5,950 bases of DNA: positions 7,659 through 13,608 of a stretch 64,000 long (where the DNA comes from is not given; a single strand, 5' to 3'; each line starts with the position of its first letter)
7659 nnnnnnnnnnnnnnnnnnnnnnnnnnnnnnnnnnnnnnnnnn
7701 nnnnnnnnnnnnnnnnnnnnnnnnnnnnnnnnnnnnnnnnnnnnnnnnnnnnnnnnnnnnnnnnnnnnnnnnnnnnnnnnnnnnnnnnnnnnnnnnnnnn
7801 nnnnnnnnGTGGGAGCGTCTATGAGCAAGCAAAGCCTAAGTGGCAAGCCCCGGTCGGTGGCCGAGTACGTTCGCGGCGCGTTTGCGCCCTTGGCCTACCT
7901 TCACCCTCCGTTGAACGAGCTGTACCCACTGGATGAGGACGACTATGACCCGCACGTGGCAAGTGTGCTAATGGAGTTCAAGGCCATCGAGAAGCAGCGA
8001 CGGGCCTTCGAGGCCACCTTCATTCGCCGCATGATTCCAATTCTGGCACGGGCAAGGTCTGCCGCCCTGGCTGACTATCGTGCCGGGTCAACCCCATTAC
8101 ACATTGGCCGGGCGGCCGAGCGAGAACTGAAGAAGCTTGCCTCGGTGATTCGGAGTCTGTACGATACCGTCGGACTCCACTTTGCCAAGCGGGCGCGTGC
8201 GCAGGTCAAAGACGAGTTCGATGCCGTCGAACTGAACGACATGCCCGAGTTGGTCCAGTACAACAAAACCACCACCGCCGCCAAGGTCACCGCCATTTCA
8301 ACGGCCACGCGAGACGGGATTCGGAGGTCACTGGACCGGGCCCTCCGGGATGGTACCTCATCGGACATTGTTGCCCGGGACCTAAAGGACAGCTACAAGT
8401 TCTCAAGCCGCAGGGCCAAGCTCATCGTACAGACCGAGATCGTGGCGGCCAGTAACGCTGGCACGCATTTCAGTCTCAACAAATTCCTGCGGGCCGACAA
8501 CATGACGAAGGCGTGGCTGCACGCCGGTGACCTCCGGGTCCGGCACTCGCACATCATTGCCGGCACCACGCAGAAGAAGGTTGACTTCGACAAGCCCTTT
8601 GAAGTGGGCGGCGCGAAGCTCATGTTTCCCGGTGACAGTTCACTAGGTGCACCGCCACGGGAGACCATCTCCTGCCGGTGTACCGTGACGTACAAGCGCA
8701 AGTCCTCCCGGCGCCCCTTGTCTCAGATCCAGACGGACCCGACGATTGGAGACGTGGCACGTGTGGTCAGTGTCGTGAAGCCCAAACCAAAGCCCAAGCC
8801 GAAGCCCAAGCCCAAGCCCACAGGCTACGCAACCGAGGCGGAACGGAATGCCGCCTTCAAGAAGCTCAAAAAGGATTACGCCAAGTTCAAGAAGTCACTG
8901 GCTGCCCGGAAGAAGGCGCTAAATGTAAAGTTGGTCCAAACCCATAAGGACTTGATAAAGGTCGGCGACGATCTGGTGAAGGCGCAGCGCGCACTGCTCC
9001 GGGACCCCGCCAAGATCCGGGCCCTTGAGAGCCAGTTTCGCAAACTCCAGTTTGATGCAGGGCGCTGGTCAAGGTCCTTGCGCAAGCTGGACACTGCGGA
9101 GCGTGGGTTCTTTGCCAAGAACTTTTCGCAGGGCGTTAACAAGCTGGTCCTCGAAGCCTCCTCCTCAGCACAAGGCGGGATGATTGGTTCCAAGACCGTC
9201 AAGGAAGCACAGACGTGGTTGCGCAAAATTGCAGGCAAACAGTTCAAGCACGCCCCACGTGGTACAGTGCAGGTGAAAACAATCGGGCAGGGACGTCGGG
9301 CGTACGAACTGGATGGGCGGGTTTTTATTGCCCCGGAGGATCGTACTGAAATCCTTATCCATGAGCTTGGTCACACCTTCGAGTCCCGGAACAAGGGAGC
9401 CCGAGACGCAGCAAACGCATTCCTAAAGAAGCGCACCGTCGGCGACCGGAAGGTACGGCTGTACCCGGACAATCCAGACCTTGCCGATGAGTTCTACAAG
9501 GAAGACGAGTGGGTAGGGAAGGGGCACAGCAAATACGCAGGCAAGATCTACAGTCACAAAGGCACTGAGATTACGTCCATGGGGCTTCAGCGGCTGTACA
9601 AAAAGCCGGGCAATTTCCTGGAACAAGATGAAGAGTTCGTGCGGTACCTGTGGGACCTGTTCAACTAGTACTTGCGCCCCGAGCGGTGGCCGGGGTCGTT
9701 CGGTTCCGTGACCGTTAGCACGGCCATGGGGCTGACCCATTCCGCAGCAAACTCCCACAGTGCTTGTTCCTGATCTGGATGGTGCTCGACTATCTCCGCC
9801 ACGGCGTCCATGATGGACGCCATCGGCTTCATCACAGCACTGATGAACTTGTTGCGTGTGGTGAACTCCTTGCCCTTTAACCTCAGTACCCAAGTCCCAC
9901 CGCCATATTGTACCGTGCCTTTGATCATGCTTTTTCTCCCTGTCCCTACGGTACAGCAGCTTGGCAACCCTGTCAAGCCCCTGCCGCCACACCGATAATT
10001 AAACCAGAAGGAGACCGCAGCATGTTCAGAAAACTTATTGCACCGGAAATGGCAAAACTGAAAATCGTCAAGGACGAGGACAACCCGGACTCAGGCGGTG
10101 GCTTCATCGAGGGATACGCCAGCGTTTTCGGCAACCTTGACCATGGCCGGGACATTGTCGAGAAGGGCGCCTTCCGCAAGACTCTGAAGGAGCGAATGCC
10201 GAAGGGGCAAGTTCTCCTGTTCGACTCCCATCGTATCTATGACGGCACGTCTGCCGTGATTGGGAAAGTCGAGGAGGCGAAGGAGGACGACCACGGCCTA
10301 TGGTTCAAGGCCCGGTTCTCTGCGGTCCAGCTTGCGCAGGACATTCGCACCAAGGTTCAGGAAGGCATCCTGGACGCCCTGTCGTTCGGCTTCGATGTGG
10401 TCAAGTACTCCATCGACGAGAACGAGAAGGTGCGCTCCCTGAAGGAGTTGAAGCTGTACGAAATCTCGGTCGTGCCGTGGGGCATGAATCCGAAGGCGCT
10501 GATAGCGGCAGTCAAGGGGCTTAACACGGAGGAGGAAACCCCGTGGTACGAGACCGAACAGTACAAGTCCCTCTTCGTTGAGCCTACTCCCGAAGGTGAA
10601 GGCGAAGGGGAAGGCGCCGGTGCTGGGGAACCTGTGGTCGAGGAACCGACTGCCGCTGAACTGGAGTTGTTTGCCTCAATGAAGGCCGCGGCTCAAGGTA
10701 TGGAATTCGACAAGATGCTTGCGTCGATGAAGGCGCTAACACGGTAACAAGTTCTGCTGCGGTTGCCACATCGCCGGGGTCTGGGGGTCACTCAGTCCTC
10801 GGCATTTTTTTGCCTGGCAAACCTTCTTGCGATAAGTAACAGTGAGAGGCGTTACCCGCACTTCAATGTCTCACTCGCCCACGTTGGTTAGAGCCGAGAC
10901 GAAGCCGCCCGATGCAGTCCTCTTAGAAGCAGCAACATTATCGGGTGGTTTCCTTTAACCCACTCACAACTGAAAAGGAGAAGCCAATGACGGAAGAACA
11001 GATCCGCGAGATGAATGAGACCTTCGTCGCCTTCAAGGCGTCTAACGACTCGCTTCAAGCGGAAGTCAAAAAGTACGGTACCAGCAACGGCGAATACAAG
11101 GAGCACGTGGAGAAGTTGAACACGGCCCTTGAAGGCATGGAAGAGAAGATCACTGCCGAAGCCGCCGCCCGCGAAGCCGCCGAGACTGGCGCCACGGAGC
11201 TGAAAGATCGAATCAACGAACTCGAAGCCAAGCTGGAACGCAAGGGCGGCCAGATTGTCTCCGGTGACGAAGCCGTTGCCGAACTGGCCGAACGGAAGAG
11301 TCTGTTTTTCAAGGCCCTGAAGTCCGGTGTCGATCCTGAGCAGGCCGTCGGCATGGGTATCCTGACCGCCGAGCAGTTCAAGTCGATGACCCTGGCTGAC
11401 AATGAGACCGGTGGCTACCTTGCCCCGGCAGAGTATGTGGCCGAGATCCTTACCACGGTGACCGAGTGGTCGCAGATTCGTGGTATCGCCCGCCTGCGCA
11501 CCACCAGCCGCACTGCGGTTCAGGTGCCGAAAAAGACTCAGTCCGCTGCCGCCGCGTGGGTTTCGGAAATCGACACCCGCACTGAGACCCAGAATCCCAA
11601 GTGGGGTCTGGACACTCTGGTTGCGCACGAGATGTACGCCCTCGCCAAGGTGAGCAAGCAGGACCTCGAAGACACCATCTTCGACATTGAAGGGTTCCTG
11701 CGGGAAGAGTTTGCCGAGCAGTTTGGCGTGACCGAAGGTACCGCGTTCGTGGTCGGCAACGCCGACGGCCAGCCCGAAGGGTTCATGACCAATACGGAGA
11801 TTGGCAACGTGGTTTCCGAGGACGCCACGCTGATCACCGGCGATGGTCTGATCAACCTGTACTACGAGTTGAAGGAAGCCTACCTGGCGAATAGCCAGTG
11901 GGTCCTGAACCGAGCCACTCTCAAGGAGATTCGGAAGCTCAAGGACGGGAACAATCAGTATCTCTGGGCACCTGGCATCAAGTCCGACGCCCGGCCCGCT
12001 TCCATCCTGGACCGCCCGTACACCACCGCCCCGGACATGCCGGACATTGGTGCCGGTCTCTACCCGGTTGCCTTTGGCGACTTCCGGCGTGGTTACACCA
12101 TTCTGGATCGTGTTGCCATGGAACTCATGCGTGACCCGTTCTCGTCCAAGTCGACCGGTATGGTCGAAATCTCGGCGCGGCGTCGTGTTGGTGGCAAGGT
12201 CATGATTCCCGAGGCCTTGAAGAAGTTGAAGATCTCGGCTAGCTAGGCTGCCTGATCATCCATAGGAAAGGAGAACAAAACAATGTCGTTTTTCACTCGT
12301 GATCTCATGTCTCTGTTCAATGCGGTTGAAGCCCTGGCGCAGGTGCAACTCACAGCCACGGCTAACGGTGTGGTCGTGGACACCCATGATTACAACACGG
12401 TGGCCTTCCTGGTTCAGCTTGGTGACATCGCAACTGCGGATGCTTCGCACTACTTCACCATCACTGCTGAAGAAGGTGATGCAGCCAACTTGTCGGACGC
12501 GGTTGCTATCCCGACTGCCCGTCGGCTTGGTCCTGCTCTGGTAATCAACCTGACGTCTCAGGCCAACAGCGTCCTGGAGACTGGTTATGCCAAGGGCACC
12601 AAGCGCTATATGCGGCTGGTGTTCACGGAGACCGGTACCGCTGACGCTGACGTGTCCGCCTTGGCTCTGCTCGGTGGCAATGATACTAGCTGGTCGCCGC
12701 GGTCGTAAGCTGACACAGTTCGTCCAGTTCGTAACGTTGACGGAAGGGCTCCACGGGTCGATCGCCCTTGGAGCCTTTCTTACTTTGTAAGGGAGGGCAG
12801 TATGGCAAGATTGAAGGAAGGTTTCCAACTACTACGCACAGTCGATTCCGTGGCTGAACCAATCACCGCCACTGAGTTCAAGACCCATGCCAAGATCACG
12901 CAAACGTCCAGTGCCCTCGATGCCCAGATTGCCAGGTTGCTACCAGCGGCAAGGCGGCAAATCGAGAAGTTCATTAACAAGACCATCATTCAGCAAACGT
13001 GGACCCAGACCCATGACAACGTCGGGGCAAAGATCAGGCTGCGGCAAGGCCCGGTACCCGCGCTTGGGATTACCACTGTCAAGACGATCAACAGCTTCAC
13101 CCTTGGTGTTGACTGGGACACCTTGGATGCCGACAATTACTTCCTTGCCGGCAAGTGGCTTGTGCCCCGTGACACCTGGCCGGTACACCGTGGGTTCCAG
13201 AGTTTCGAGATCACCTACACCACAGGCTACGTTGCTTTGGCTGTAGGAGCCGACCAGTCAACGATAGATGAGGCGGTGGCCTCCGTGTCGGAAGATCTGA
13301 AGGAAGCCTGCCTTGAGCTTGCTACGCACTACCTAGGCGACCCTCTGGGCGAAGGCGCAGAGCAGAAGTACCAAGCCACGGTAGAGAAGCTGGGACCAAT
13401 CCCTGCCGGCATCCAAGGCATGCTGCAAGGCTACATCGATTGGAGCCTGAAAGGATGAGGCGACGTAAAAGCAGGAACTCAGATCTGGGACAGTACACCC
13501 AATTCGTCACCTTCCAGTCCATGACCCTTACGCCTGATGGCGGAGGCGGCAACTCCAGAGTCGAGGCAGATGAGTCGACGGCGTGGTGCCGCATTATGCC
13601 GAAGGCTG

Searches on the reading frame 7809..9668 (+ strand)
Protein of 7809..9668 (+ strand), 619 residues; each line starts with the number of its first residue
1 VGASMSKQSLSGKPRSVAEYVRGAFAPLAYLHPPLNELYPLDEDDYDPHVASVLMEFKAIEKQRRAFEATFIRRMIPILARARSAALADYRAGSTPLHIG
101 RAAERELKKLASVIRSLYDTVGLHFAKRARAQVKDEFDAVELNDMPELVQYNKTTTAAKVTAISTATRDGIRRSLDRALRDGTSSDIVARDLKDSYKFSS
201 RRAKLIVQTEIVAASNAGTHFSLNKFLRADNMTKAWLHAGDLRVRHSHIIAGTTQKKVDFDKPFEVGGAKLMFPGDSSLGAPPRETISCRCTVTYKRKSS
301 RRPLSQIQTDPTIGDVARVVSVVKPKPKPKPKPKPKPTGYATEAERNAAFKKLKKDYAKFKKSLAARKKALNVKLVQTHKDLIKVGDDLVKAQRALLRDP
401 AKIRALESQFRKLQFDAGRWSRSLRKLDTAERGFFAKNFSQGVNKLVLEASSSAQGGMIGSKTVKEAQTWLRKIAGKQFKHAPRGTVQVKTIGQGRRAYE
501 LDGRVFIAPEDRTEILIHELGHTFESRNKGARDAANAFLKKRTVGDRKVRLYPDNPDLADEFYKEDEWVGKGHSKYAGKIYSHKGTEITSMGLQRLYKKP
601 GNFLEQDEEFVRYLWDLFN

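Call 89: search_protein_families(library=pfam, proteins=[window:7809-9668:+], max_evalue=0.01)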
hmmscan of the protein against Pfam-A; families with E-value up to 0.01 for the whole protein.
window:7809-9668:+ (619 aa): 2 families
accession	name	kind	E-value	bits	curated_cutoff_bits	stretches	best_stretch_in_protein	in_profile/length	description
PF04233.19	Phage_Mu_F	-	3.2e-10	41.2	29.6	1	170-293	2-111/112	Phage Mu protein F like protein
PF16031.10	TonB_N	-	0.0022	19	33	1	321-348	62-87/138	TonB polyproline region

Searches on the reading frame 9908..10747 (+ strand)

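Call 89: search_protein_families(library=pfam, proteins=[window:9908-10747:+], max_evalue=0.01)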
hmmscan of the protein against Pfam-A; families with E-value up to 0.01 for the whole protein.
window:9908-10747:+ (279 aa): 1 family
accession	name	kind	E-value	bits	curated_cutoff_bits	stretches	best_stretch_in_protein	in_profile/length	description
PF04586.22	Peptidase_S78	-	7e-28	98.3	21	1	61-202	11-155/165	Caudovirus prohead serine protease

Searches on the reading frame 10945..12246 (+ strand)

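Call 89: search_protein_families(library=pfam, proteins=[window:10945-12246:+], max_evalue=0.01)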
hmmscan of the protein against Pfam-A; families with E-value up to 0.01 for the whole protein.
window:10945-12246:+ (433 aa): 3 families
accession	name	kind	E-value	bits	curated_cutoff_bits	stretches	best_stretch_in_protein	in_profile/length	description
PF05065.19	Phage_capsid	-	1.2e-73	248.4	24.2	1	156-430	1-280/280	Phage capsid family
PF08614.16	ATG16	-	0.00077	20.1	33.7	1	15-104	64-153/200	Autophagy protein 16 (ATG16)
PF25526.1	LIP-1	-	0.0044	16.8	34.1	1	12-118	18-124/250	Liprin-alpha-like coiled coil domain 2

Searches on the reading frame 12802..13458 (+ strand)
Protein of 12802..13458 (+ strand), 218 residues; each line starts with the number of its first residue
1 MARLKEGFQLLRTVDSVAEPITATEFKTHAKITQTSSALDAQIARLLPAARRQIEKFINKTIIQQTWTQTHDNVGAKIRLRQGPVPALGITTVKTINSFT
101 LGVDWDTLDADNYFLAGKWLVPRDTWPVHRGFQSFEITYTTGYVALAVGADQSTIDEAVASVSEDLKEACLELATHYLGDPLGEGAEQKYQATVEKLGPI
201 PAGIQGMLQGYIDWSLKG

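Call 3: search_protein_families(library=pfam, proteins=[window:12802-13458:+], max_evalue=0.1)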
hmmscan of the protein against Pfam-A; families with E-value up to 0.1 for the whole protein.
window:12802-13458:+ (218 aa): 2 families
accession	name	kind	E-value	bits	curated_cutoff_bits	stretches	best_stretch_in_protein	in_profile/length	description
PF05135.19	Phage_connect_1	-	3.2e-05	24.7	21.2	1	24-65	5-42/101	Phage gp6-like head-tail connector protein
PF20557.3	DnaT_2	-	0.045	14.1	27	0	159-200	86-127/168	Putative DnaT-like ssDNA binding protein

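Call 4: search_protein_families(library=phrogs, proteins=[window:12802-13458:+], max_evalue=0.01)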
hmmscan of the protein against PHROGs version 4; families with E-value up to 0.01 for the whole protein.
window:12802-13458:+ (218 aa): 2 families
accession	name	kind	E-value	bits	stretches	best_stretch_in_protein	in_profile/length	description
phrog_442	-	connector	1.7e-20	74.5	1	10-211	77-260/270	head-tail adaptor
phrog_40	-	connector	0.00063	20.2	1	17-63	38-82/201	head-tail adaptor Ad1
